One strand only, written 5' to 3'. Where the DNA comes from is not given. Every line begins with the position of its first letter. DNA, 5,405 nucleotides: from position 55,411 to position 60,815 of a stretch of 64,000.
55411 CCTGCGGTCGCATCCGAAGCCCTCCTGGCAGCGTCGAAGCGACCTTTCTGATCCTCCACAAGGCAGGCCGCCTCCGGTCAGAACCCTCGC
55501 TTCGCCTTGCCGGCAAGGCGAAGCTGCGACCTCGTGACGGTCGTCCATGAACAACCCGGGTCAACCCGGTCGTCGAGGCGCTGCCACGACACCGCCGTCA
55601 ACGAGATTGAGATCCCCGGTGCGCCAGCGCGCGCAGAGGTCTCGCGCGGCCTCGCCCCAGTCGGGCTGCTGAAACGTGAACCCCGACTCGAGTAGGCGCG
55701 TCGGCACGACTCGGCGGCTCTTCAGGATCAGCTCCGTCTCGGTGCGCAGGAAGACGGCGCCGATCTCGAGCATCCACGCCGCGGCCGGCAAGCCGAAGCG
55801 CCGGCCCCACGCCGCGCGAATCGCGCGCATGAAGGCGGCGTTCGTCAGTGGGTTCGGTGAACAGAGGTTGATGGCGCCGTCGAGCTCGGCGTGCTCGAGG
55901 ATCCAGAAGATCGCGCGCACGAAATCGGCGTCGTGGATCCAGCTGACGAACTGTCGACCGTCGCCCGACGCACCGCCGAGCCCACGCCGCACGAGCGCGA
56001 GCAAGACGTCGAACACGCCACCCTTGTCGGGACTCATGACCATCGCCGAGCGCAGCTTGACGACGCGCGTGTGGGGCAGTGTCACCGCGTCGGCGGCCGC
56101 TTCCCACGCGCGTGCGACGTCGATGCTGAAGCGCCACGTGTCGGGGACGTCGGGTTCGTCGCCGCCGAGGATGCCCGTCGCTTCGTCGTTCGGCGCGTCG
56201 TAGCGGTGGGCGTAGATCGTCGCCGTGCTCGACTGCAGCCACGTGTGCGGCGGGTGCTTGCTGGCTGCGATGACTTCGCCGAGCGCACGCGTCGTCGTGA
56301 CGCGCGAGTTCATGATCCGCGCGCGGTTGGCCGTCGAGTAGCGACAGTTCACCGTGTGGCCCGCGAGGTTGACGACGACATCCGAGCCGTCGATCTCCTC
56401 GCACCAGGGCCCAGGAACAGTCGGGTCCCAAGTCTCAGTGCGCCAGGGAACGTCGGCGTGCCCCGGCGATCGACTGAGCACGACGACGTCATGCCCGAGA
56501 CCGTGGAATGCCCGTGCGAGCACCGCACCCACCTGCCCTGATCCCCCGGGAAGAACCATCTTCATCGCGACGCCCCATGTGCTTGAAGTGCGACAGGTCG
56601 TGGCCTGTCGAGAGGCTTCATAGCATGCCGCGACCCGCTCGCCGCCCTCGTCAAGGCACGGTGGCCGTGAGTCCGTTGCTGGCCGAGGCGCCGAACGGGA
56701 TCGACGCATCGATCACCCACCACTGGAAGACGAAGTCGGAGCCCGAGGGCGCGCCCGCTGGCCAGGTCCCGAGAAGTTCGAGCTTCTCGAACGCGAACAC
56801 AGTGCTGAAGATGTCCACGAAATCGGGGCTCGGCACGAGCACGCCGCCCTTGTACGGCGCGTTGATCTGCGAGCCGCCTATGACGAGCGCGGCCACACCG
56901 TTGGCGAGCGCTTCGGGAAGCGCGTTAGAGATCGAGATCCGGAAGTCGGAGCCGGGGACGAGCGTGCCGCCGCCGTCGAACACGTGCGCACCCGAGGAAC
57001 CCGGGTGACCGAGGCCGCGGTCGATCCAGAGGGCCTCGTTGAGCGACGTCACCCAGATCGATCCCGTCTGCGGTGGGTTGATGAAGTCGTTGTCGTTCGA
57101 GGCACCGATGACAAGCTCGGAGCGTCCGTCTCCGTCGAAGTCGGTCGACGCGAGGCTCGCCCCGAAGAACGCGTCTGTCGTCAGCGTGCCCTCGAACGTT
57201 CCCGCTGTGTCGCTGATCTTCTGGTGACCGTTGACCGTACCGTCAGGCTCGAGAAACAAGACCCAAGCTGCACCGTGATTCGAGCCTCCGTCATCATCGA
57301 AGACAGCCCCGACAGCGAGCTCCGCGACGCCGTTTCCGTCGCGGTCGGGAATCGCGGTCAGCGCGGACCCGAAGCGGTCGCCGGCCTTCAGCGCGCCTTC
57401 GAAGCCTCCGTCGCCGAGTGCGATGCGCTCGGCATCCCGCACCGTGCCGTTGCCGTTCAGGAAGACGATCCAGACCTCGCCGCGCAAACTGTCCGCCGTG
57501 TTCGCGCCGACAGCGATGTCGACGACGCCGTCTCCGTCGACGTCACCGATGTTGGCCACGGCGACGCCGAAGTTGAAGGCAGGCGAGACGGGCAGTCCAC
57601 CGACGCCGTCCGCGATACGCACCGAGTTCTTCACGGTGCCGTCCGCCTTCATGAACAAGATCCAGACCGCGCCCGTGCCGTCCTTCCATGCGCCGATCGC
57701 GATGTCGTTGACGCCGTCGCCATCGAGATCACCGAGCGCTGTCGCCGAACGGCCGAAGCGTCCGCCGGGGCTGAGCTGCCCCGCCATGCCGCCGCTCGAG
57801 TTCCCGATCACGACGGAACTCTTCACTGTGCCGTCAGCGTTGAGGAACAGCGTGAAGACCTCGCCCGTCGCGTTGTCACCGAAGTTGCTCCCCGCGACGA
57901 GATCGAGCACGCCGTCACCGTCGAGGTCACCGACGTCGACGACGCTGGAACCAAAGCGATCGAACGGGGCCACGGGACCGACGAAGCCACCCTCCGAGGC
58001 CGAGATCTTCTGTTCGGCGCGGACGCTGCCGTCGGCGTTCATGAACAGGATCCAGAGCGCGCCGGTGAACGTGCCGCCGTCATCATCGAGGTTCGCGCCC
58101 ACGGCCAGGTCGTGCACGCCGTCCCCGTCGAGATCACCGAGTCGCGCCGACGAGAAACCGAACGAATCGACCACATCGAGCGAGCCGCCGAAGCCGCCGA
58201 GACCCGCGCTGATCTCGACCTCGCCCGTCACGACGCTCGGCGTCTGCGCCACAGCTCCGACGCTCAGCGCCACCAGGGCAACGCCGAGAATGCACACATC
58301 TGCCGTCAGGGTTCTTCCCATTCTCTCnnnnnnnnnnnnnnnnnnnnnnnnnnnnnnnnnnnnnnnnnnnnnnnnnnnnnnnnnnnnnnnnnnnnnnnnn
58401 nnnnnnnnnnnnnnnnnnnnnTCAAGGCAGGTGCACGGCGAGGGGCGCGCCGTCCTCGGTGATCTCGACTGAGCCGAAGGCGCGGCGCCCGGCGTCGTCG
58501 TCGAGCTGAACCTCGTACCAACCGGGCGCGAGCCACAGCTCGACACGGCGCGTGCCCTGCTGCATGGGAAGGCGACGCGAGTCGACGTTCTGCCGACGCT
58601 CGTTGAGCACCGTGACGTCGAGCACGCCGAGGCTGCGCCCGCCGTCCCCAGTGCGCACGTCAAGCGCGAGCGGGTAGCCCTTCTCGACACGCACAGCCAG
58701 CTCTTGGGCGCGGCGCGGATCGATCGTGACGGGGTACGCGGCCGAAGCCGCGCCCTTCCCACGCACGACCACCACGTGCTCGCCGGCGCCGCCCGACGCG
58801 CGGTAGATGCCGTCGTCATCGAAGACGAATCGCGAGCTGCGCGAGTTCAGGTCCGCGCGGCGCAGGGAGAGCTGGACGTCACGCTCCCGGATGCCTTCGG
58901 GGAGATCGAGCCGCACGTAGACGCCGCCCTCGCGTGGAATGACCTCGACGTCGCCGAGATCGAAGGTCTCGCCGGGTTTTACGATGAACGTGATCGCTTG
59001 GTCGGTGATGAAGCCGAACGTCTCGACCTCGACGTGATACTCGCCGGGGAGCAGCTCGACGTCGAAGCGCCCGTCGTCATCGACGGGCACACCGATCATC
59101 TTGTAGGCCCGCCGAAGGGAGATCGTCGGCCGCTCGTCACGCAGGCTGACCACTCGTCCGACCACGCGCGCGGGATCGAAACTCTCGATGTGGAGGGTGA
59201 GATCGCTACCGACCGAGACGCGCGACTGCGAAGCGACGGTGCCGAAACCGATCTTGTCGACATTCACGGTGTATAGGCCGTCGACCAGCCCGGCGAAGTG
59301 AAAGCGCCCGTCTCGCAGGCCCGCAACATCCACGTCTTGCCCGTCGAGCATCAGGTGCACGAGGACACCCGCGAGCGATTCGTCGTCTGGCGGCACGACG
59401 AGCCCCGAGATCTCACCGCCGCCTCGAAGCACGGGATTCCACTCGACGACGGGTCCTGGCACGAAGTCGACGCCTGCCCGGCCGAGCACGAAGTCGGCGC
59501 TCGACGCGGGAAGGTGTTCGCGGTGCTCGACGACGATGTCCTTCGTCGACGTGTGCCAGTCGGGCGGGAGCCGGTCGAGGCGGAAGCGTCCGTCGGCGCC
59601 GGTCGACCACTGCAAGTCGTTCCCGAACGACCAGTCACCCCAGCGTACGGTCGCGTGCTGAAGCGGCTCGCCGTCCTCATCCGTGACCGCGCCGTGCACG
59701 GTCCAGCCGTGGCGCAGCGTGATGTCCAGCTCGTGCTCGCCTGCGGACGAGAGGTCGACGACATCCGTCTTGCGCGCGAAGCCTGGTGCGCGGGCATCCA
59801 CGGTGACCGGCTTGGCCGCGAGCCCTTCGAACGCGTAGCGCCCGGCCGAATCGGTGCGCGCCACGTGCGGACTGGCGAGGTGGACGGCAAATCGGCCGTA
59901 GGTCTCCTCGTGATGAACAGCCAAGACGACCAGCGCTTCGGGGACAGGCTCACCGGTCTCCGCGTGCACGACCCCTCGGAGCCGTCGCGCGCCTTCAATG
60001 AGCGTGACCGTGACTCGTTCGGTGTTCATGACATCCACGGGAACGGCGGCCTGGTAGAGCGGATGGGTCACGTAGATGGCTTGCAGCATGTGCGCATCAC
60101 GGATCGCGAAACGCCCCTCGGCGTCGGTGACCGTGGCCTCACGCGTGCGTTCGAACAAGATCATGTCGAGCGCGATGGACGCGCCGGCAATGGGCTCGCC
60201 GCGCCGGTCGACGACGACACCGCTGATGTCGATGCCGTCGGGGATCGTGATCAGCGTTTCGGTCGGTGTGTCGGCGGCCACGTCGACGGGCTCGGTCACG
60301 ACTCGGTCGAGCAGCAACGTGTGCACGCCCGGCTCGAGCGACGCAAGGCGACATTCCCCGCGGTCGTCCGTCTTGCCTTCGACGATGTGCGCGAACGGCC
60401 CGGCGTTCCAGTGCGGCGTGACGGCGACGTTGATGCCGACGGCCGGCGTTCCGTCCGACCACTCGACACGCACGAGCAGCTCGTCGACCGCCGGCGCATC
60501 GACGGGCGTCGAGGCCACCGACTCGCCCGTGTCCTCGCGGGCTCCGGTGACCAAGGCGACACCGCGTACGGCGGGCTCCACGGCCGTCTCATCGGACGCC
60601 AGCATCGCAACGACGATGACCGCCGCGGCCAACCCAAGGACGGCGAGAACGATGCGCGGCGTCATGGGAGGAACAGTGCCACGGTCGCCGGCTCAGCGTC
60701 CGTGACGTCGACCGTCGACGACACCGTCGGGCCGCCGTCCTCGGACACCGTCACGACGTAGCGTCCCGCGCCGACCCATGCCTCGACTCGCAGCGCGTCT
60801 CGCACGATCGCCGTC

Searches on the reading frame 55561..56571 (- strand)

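Call 55: search_protein_families(library=pfam, proteins=[window:55561-56571:-], max_evalue=0.001)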
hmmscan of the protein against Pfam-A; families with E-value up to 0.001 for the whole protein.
window:55561-56571:- (336 aa): 3 families
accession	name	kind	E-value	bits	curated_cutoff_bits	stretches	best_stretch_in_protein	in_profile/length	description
PF01370.27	Epimerase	-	1.9e-16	60.7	20.9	1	8-235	4-238/240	NAD dependent epimerase/dehydratase family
PF08338.16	DUF1731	-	1.4e-12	47.6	27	1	265-312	3-47/47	Domain of unknown function (DUF1731)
PF16363.11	GDP_Man_Dehyd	-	0.00012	22.1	27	0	64-132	77-145/332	GDP-mannose 4,6 dehydratase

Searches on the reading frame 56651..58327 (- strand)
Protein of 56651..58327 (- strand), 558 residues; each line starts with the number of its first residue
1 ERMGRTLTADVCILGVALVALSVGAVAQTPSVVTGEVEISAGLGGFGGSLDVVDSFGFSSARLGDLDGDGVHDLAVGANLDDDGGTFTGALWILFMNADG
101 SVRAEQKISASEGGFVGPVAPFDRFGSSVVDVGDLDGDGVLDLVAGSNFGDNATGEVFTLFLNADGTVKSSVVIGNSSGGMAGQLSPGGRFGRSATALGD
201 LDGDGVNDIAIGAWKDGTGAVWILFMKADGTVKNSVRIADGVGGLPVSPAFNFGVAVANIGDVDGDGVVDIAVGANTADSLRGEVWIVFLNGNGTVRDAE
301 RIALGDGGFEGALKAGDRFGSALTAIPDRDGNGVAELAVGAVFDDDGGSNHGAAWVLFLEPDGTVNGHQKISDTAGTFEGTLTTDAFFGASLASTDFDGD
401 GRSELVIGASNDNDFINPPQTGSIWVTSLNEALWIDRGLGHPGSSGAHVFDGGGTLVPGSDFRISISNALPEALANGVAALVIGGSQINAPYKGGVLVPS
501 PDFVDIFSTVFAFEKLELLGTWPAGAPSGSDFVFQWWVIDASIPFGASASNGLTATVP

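Call 6: search_protein_families(library=pfam, proteins=[window:56651-58327:-], max_evalue=1)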
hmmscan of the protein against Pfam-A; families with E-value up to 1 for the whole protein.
window:56651-58327:- (558 aa): 5 families
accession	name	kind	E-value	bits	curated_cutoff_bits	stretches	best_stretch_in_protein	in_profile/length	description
PF01839.29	FG-GAP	-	3.6e-32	110.1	22.1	5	388-426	1-36/37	FG-GAP repeat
PF13517.12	FG-GAP_3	-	1.2e-14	55.1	26.9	6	200-273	1-61/61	FG-GAP-like repeat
PF14312.12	FG-GAP_2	-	0.006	17.2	23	1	315-356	14-48/49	FG-GAP repeat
PF23727.1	Beta-prop_FAM234A_B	-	0.12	11.3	26.4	0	256-282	129-155/467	FAM234A/B beta-propeller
PF21955.1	CarG-like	-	0.79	10.3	28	0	395-430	8-43/144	Carbapenem resistance protein CarG-like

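Call 7: search_protein_families(library=ncbifam, proteins=[window:56651-58327:-], max_evalue=1)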
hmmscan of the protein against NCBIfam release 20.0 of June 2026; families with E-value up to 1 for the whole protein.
window:56651-58327:- (558 aa): 3 families
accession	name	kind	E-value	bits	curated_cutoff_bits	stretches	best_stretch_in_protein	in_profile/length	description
NF046077.1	LPS_M949_RS01915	subfamily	0.0022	17.9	60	0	225-273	38-86/154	M949_RS01915 family surface polysaccharide biosynthesis protein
NF047539.1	XAC2610_fam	domain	0.0026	18.2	35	0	198-220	3-25/89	XAC2610-related protein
NF009503.0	PRK12863.1-3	equivalog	0.01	16.1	145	1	71-109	33-69/98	YciI-like protein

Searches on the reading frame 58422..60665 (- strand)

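Call 55: search_protein_families(library=pfam, proteins=[window:58422-60665:-], max_evalue=0.001)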
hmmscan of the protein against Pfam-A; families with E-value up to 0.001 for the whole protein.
window:58422-60665:- (747 aa): 9 families
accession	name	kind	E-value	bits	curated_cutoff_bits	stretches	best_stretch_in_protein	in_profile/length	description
PF13620.12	CarboxypepD_reg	-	2.2e-55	185.4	32.3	4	229-318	2-82/82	Carboxypeptidase regulatory-like domain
PF13715.12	CarbopepD_reg_2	-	2.8e-23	82.2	32.2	1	147-225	1-79/88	CarboxypepD_reg-like domain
PF20598.4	DUF6795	-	2e-08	34.9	27.4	0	148-190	2-45/103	Domain of unknown function (DUF6795)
PF02369.22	Big_1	-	3e-07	30.9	34.9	0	145-187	19-63/93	Bacterial Ig-like domain (group 1)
PF17210.9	SdrD_B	-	4.9e-06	27.1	29.7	0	428-483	21-77/112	SdrD B-like domain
PF00775.27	Dioxygenase_C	-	3.2e-05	23.9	27.3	0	320-341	29-50/182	Dioxygenase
PF15976.11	CooC_C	-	0.00018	21.9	29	0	148-192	20-57/93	CS1-pili formation C-terminal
PF09430.16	EMC7_beta-sandw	-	0.00054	20.6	26.6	0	514-553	11-51/122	ER membrane protein complex subunit 7, beta-sandwich domain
PF17789.7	MG4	-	0.00076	20.1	24.7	0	326-385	21-80/95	Macroglobulin domain MG4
